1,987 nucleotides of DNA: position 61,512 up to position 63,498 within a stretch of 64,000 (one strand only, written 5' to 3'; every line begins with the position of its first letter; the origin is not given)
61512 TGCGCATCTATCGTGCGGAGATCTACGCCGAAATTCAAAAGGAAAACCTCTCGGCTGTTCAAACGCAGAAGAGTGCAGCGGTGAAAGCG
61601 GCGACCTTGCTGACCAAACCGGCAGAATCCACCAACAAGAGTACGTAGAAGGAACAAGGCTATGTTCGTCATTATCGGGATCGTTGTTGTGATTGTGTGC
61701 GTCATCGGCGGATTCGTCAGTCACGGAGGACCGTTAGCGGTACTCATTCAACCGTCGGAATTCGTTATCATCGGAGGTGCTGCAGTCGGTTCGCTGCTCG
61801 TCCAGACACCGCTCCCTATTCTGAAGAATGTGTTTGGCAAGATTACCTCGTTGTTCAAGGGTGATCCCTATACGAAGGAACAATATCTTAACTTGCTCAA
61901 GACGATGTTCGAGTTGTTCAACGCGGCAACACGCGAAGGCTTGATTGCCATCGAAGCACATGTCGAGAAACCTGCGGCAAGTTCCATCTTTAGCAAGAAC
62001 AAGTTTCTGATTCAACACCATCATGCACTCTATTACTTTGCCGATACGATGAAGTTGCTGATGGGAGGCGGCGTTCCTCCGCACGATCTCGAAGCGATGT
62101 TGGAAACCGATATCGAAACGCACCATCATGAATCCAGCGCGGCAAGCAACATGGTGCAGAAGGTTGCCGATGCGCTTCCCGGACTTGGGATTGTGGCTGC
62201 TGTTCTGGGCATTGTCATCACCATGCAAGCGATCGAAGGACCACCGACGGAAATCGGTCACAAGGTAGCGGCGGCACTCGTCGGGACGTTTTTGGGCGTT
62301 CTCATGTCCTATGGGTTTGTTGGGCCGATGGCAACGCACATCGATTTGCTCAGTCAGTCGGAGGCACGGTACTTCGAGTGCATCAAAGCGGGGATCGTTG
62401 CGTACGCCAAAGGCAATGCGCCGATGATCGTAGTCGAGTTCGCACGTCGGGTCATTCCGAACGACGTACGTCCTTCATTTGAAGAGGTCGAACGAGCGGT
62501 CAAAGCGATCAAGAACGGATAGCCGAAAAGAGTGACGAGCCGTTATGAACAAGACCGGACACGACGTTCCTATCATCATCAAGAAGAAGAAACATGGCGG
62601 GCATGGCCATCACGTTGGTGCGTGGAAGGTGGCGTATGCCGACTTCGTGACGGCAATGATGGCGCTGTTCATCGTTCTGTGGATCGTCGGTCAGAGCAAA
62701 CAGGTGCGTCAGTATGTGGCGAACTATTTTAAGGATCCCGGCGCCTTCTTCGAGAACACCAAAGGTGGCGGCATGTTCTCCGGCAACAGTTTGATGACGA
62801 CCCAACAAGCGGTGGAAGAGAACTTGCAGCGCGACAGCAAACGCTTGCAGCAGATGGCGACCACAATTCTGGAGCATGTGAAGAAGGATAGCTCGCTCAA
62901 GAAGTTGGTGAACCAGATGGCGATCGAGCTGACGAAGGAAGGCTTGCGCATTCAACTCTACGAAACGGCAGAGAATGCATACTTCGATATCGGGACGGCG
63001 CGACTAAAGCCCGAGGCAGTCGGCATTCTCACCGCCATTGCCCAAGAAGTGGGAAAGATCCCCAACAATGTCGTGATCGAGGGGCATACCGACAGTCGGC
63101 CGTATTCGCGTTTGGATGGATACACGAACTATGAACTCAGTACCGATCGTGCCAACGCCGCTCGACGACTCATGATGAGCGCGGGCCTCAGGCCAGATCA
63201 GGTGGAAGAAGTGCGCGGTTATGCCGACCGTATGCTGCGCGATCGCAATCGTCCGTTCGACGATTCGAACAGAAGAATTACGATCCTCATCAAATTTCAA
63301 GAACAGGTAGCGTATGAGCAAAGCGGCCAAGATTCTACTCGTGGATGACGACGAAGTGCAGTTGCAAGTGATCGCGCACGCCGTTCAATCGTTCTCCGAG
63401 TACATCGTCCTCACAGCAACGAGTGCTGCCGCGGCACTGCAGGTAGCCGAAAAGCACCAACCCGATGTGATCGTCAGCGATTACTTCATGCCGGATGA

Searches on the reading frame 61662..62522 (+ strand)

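Call 62: search_protein_families(library=pfam, proteins=[window:61662-62522:+], max_evalue=0.00001)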
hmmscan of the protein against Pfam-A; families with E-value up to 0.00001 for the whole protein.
window:61662-62522:+ (286 aa): 2 families
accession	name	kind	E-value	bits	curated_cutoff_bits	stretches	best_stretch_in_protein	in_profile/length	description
PF20560.3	MotA_N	-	5.2e-30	104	27.3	1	4-93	1-91/91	Motility protein A N-terminal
PF01618.21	MotA_ExbB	-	3.2e-12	46.8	22.9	1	134-238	18-125/127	MotA/TolQ/ExbB proton channel family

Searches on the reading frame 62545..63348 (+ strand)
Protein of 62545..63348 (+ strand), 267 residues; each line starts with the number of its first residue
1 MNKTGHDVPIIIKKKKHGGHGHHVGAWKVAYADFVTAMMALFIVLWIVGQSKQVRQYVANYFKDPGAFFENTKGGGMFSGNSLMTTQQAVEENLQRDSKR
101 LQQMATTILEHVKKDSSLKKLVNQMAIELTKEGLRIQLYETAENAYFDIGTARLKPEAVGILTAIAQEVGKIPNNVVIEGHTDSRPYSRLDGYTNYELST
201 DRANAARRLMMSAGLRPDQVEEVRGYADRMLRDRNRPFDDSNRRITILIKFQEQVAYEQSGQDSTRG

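Call 62: search_protein_families(library=pfam, proteins=[window:62545-63348:+], max_evalue=0.00001)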
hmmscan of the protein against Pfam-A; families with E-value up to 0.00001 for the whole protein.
window:62545-63348:+ (267 aa): 2 families
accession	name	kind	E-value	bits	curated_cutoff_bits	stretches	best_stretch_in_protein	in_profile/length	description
PF13677.11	MotB_plug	-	3.6e-17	62.1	24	1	13-64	4-56/58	Membrane MotB of proton-channel complex MotA/MotB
PF00691.25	OmpA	-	1.4e-13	51.4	27.2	1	146-240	1-93/98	OmpA family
